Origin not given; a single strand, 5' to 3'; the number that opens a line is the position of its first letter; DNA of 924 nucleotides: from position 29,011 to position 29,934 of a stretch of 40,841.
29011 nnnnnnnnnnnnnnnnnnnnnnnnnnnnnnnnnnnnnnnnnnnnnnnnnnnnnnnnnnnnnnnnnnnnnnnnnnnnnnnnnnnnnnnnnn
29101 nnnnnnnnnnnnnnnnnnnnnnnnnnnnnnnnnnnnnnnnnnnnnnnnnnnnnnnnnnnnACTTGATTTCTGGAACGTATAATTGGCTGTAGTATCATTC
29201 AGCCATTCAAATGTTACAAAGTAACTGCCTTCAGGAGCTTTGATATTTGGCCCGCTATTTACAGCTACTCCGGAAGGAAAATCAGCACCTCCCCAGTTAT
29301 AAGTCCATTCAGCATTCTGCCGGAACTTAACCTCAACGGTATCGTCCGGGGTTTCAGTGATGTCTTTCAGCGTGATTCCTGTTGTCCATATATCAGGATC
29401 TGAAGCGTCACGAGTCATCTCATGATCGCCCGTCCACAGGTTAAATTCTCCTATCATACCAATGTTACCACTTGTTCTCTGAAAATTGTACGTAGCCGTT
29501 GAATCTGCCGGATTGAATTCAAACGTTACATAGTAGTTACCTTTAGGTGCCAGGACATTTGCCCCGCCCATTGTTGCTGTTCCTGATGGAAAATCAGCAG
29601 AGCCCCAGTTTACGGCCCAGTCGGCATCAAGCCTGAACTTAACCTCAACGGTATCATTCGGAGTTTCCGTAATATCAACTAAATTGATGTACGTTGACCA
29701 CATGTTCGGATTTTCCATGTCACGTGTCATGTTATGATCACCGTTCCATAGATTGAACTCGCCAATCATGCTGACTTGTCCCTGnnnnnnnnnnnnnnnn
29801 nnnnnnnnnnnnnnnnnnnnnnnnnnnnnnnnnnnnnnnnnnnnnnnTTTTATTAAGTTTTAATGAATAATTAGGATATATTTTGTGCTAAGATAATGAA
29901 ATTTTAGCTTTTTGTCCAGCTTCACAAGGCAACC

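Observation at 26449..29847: A 1132-aa non-catalytic protein with six starch-binding-like repeats, two CBM9-like domains and a T9SS sorting signal lies next to susC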

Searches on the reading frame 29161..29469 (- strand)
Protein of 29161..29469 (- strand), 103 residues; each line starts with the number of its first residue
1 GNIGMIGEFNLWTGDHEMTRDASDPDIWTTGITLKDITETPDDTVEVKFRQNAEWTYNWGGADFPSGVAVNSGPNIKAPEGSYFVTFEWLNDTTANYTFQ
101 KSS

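Call 11: search_protein_families(library=pfam, proteins=[window:29161-29469:-], max_evalue=10)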
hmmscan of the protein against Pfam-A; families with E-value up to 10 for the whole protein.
seq(103 aa): 1 family
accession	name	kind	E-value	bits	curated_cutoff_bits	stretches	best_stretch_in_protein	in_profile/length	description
PF10309.14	NCBP3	-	0.027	14.7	28.9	1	85-102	33-50/59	Nuclear cap-binding protein subunit 3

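Call 31: search_solved_structures(query=A3, max_evalue=10, show_alignments=2)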
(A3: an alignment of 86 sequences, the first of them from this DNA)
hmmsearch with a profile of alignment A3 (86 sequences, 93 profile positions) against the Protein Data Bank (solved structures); distinct sequences matched with E-value up to 10: 12.
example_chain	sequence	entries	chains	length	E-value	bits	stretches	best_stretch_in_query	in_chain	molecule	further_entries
4xv0_A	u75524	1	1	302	0.15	15.4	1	33-70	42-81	Beta-xylanase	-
6gkt_A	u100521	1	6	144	0.35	14.3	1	20-90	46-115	Galectin-10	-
3k1d_A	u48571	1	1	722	0.61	13.5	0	3-15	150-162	1,4-alpha-glucan-branching enzyme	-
2wb7_A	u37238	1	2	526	0.69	13.3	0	10-67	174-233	PT26-6P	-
7mzk_N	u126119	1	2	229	0.91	12.9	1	11-56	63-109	PDI 96 heavy chain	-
7cxd_A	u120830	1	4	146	0.93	12.9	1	3-83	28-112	Galectin-3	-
7rpy_A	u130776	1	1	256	0.95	12.9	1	21-68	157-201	Cohesin-containing protein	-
7jkt_H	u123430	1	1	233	0.99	12.8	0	11-59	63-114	Heavy chain of antibody 2413a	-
8f0h_B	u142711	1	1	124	1.1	12.7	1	4-61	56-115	Antibody Fab 1H2 heavy chain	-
8yqc_A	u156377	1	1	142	1.1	12.7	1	20-90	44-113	Galectin-10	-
5xrk_A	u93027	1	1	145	1.2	12.5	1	20-90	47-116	Galectin-10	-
4fe9_A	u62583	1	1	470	3.6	11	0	5-84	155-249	Outer membrane protein SusF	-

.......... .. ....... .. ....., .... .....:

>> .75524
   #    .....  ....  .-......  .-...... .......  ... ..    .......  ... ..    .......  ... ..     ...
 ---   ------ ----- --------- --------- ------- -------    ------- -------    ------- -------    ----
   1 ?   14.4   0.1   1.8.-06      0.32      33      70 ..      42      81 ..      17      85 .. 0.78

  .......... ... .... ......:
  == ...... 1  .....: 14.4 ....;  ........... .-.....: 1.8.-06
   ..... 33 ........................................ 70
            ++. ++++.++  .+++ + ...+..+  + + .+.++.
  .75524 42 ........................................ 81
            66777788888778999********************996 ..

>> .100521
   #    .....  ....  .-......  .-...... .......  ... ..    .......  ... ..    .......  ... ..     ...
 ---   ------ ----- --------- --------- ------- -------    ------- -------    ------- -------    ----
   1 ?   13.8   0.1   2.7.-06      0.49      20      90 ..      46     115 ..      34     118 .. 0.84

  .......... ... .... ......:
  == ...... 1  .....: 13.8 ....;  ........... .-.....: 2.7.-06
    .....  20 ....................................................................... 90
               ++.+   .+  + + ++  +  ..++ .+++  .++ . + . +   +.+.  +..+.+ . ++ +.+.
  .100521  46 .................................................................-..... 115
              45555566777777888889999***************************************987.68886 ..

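Call 38: predict_structure(alignment_id=A3)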
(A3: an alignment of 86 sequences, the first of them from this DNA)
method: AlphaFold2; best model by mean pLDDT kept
length: 103 residues; sequences in the alignment: 86
mean_pLDDT: 96.4   pTM: 0.88
mean pLDDT of the five models: 96.4, 96.0, 95.8, 95.6, 95.3
residues with pLDDT >= 90: 96; 70-90: 7; 50-70: 0; < 50: 0
segments of 3 or more residues with pLDDT < 50: none
pLDDT, mean of each block of 10 residues (from residue 1): 97 97 98 92 93 97 98 98 98 97 93
secondary structure, 60 per line:
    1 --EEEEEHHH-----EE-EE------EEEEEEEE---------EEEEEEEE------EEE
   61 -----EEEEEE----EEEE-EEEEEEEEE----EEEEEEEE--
elements in order: E3-7 E27-34 E44-51 E58-60 E66-71 E76-79 E81-89 E94-101

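Call 40: fold_search(model_id=the predicted structure, library=pdb)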
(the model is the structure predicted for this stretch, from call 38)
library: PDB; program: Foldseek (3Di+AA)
matches with E <= 10: 394; with E <= 0.001: 0
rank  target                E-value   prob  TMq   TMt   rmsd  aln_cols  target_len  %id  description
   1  4fe9_A                5.5e-03  1.00  0.71  0.19   3.2       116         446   19  Crystal Structure of SusF from Bacteroides thetaiotaomicron (released 2012-08-29)
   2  4fch_A                5.3e-02  1.00  0.66  0.34   4.4       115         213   16  Crystal Structure SusE from Bacteroides thetaiotaomicron with maltoheptaose (released 2012-08-29)
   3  4fem_A                1.4e-01  0.99  0.63  0.33   4.7       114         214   16  Structure of SusE with alpha-cyclodextrin (released 2012-08-29)
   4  2lu3_MODEL_1_A        3.7e-01  0.57  0.34  0.34   8.2       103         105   16  Solution NMR structure of the apo-form of the beta2 carbohydrate module of AMP-activated protein kinase (released 2013-06-12)
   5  5tky_A                4.4e-01  0.13  0.28  0.08  11.6       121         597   16  Crystal structure of the co-translational Hsp70 chaperone Ssb in the ATP-bound, open conformation (released 2016-11-16)
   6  9us3_A                5.1e-01  0.84  0.51  0.10   3.5        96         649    8  Klebsiella pneumoniae maltohexaose-producing alpha-amylase (released 2025-07-09)
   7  6eoc                  5.4e-01  0.15  0.30  0.10   8.7       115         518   12  Crystal structure of AMPylated GRP78 in apo form (Crystal form 2) (released 2017-11-01)
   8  3w9k                  5.4e-01  0.07  0.20  0.16  12.6       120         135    6  Crystal structure of thermoacidophile-specific protein STK_08120 complexed with myristic acid (released 2013-07-17)
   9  9us4_B                6.0e-01  0.66  0.49  0.10   4.5        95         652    8  Klebsiella pneumoniae maltohexaose-producing alpha-amylase in complex with acarbose (released 2025-07-09)
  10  4bbo_D                6.0e-01  0.08  0.23  0.22  14.9       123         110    9  Crystal structure of core-bradavidin (released 2013-10-16)
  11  4yee_D                7.0e-01  0.82  0.33  0.41   5.2        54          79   17  beta2 carbohydrate binding module (CBM) of AMP-activated protein kinase (AMPK) in complex with glucosyl-beta-cyclodext (released 2015-04-01)
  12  5nro_A                7.0e-01  0.18  0.34  0.09   8.9       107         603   14  Structure of full-length DnaK with bound J-domain (released 2018-01-17)
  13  6eof                  7.4e-01  0.13  0.31  0.10   8.7       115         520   12  Crystal structure of AMPylated GRP78 in ADP state (released 2017-11-01)
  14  6eob                  8.2e-01  0.13  0.34  0.10   9.7       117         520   13  Crystal structure of AMPylated GRP78 in apo form (Crystal form 1) (released 2017-11-01)
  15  1d1j_B                8.2e-01  0.06  0.19  0.15  12.9       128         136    8  CRYSTAL STRUCTURE OF HUMAN PROFILIN II (released 2000-12-22)
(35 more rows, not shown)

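Call 43: search_protein_families(library=pfam, alignment_id=A3, max_evalue=1)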
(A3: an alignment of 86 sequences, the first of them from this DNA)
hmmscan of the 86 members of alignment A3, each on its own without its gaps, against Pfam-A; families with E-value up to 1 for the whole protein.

A. member 1, seq(103 aa): 1 family
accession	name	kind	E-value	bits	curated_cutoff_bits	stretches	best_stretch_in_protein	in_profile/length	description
PF10309.14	NCBP3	-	0.027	14.7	28.9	1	85-102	33-50/59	Nuclear cap-binding protein subunit 3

B. families by the number of members that match (of 86 scanned): 13 families
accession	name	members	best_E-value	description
PF16411.10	SusF_SusE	22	1.2e-05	Outer membrane protein SusF_SusE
PF16561.11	AMPK1_CBM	12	0.0016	Glycogen recognition site of AMP-activated protein kinase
PF02922.24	CBM_48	12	0.0042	Carbohydrate-binding module 48 (Isoamylase N-terminal domain)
PF10309.14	NCBP3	1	0.027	Nuclear cap-binding protein subunit 3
PF19947.4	DUF6409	1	0.082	Family of unknown function (DUF6409)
PF08779.16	bCoV_NS7A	1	0.09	Betacoronavirus NS7A protein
PF19923.4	DUF6386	1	0.1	Family of unknown function (DUF6386)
PF19501.5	PcRGLX_1st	1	0.14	PcRGLX-like N-terminal RIFT barrel domain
PF06522.17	B12D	1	0.15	NADH-ubiquinone reductase complex 1 MLRQ subunit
PF23651.1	TRAF_BTBD17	1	0.18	BTBD17 TRAF domain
PF25723.1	HU_inhibitor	1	0.2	Bacteriophage inhibitor of histone-like protein HU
PF20694.2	TRADD-like_N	1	0.22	TRADD-like N-terminal domain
PF09223.17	ZinT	1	0.29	ZinT (YodA) periplasmic lipocalin-like zinc-recruitment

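Call 76: search_protein_representatives(alignment_id=A3)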
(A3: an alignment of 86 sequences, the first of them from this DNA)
Query: 86 sequences, 93 profile positions. Proteins with E-value up to 0.001 (for the whole library): 2361; up to 1e-10: 1075; up to 1e-30: 221. The best 150 are listed.
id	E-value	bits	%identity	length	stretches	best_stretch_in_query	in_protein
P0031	1.1e-196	653.8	-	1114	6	1-93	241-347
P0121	1.0e-166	557.7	-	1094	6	2-91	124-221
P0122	2.5e-164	550.1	-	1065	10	3-90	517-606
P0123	3.6e-161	539.9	-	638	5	1-92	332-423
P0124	1.5e-156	525.1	-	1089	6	1-92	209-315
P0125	1.6e-156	525.0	-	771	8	2-90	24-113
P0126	7.6e-135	455.6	-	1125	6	1-91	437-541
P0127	9.2e-133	448.9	-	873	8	24-90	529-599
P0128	1.2e-127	432.5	-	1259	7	2-91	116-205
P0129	1.5e-125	425.8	-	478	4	1-92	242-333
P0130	6.5e-123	417.3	-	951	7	3-90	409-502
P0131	1.1e-115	394.1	-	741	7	2-91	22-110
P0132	8.8e-114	388.0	-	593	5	2-90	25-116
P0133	1.5e-113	387.3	-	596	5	3-91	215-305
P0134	1.7e-113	387.1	-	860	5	2-90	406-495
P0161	2.2e-82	287.4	-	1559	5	2-91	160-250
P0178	8.7e-67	237.4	-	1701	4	2-91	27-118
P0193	3.5e-61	219.5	-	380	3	2-92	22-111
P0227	1.5e-49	182.1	-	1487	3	2-90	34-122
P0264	3.9e-40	152.0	-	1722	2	2-90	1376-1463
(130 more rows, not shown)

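Call 77: search_protein_families(library=pfam, proteins=[P0122, P0125, P0132, P0161, P0178, P0264, P0227, P0193], max_evalue=0.001)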
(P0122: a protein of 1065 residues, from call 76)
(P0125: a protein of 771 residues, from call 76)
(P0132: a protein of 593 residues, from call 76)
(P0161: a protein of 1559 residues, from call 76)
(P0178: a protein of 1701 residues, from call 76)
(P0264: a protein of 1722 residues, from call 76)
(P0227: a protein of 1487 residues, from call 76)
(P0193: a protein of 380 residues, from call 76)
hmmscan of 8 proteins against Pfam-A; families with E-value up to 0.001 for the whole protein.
P0122 (1065 aa): 2 families
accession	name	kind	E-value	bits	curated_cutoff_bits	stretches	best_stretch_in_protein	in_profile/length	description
PF18962.6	Por_Secre_tail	-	9e-14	52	27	1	995-1063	2-74/75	Secretion system C-terminal sorting domain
PF13585.12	CHU_C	-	0.00091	19.7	27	0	999-1053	14-72/86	CHU_C Type IX secretion signal domain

P0125 (771 aa): 2 families
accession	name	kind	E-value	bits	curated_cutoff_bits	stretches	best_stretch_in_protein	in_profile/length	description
PF16411.10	SusF_SusE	-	1.3e-44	152.9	27.5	5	218-301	1-87/167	Outer membrane protein SusF_SusE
PF22058.2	X25_BaPul_like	-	1.1e-10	41.8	27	0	231-299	25-82/87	Pullulanase X25 domain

P0132 (593 aa): 2 families
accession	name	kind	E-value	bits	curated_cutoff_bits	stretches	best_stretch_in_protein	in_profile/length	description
PF16411.10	SusF_SusE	-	2.8e-25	90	27.5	3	123-303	1-167/167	Outer membrane protein SusF_SusE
PF18962.6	Por_Secre_tail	-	1.2e-10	42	27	1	516-591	1-75/75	Secretion system C-terminal sorting domain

P0161 (1559 aa): 6 families
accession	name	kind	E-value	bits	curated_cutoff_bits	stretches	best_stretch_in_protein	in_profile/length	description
PF16411.10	SusF_SusE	-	2.7e-22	80.3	27.5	2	63-245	1-166/167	Outer membrane protein SusF_SusE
PF00128.31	Alpha-amylase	-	4.6e-21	76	22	1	843-1146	22-357/446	Alpha amylase, catalytic domain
PF00041.27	fn3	-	2.9e-12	47.1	25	1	1294-1370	2-77/84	Fibronectin type III domain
PF16561.11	AMPK1_CBM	-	3.1e-09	37.3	26.8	0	708-773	13-71/85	Glycogen recognition site of AMP-activated protein kinase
PF18962.6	Por_Secre_tail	-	4.2e-06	27.4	27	1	1486-1549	1-67/75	Secretion system C-terminal sorting domain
PF16656.11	Pur_ac_phosph_N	-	5.6e-06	27.3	30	0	722-756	46-82/93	Purple acid Phosphatase, N-terminal domain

P0178 (1701 aa): 5 families
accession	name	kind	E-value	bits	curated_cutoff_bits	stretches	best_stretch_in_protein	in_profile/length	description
PF00128.31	Alpha-amylase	-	4.6e-22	79.3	22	1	709-1014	21-356/446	Alpha amylase, catalytic domain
PF16328.11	DUF4961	-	2.4e-18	66.8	27.1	1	1159-1270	182-280/283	Domain of unknown function (DUF4961)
PF16411.10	SusF_SusE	-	2.6e-18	67.3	27.5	2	130-313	1-167/167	Outer membrane protein SusF_SusE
PF18962.6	Por_Secre_tail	-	4.1e-06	27.4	27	1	1623-1698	2-75/75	Secretion system C-terminal sorting domain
PF00041.27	fn3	-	1.6e-05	25.5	25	0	1519-1605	2-81/84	Fibronectin type III domain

P0264 (1722 aa): 4 families
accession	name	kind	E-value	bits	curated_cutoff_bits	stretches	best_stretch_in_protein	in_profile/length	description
PF17164.10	DUF5122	-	1.7e-214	694.1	27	14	512-547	1-36/36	Domain of unknown function (DUF5122) beta-propeller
PF23759.1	GBD_T9SS_assoc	-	1.2e-184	603.1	27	5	998-1116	1-116/116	Galactose binding domain-like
PF11617.13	Cu-binding_MopE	-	3.9e-12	46.6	27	1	1599-1628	1-29/30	Putative metal-binding motif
PF14250.11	AbrB-like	-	0.00088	19.8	25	0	354-371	32-49/70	AbrB-like transcriptional regulator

P0227 (1487 aa): 4 families
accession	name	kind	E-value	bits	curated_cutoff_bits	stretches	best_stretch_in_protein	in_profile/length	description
PF13585.12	CHU_C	-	9.2e-21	74.2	27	1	1405-1485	2-86/86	CHU_C Type IX secretion signal domain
PF16411.10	SusF_SusE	-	1.7e-12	48.4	27.5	2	133-211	1-87/167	Outer membrane protein SusF_SusE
PF17468.7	GP52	-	2.3e-06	28.1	25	0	1118-1170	6-56/61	Phage gene product 52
PF16561.11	AMPK1_CBM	-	0.00047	20.7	26.8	0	131-177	14-59/85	Glycogen recognition site of AMP-activated protein kinase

P0193 (380 aa): 1 family
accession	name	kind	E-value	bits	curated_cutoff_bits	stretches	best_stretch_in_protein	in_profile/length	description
PF18962.6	Por_Secre_tail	-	3e-11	43.9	27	1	311-379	1-75/75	Secretion system C-terminal sorting domain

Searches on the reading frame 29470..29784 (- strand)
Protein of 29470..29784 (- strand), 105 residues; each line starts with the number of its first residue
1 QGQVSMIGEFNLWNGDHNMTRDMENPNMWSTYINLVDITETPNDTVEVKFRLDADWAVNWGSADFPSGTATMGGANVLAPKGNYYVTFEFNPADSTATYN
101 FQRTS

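Call 11: search_protein_families(library=pfam, proteins=[window:29470-29784:-], max_evalue=10)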
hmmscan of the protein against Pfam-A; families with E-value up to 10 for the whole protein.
seq(105 aa): 1 family
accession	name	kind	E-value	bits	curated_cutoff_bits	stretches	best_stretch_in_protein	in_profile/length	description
PF02922.24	CBM_48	-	0.011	16.5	22.4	1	3-56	24-72/83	Carbohydrate-binding module 48 (Isoamylase N-terminal domain)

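Call 12: search_solved_structures(query=A1, max_evalue=10, show_alignments=4)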
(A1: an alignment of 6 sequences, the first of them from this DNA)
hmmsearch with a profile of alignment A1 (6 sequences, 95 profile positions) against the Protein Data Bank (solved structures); distinct sequences matched with E-value up to 10: 10.
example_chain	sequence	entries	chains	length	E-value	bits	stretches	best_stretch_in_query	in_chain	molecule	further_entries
4zlr_A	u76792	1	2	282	0.23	14.8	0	58-91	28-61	Brain tumor protein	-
5ex7_A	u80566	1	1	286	0.24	14.7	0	58-91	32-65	Brain tumor protein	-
1q7f_A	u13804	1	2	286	0.24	14.7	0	58-91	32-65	brain tumor CG10719-PA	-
3gz7_A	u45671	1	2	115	0.29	14.5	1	16-48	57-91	Putative antibiotic biosynthesis monooxygenase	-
5t7d_A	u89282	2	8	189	0.42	14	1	14-53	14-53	Phosphinothricin N-acetyltransferase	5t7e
6f0t_A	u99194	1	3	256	0.58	13.5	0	44-73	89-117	Pizza6-SFW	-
6h9c_Z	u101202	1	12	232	0.63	13.4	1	30-64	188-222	VP4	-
2wb7_A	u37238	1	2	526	0.88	12.9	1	10-58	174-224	PT26-6P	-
6qt9_C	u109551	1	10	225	1.1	12.6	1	30-64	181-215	ORF 25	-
6qt9_A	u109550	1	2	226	1.1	12.6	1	30-64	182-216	ORF 25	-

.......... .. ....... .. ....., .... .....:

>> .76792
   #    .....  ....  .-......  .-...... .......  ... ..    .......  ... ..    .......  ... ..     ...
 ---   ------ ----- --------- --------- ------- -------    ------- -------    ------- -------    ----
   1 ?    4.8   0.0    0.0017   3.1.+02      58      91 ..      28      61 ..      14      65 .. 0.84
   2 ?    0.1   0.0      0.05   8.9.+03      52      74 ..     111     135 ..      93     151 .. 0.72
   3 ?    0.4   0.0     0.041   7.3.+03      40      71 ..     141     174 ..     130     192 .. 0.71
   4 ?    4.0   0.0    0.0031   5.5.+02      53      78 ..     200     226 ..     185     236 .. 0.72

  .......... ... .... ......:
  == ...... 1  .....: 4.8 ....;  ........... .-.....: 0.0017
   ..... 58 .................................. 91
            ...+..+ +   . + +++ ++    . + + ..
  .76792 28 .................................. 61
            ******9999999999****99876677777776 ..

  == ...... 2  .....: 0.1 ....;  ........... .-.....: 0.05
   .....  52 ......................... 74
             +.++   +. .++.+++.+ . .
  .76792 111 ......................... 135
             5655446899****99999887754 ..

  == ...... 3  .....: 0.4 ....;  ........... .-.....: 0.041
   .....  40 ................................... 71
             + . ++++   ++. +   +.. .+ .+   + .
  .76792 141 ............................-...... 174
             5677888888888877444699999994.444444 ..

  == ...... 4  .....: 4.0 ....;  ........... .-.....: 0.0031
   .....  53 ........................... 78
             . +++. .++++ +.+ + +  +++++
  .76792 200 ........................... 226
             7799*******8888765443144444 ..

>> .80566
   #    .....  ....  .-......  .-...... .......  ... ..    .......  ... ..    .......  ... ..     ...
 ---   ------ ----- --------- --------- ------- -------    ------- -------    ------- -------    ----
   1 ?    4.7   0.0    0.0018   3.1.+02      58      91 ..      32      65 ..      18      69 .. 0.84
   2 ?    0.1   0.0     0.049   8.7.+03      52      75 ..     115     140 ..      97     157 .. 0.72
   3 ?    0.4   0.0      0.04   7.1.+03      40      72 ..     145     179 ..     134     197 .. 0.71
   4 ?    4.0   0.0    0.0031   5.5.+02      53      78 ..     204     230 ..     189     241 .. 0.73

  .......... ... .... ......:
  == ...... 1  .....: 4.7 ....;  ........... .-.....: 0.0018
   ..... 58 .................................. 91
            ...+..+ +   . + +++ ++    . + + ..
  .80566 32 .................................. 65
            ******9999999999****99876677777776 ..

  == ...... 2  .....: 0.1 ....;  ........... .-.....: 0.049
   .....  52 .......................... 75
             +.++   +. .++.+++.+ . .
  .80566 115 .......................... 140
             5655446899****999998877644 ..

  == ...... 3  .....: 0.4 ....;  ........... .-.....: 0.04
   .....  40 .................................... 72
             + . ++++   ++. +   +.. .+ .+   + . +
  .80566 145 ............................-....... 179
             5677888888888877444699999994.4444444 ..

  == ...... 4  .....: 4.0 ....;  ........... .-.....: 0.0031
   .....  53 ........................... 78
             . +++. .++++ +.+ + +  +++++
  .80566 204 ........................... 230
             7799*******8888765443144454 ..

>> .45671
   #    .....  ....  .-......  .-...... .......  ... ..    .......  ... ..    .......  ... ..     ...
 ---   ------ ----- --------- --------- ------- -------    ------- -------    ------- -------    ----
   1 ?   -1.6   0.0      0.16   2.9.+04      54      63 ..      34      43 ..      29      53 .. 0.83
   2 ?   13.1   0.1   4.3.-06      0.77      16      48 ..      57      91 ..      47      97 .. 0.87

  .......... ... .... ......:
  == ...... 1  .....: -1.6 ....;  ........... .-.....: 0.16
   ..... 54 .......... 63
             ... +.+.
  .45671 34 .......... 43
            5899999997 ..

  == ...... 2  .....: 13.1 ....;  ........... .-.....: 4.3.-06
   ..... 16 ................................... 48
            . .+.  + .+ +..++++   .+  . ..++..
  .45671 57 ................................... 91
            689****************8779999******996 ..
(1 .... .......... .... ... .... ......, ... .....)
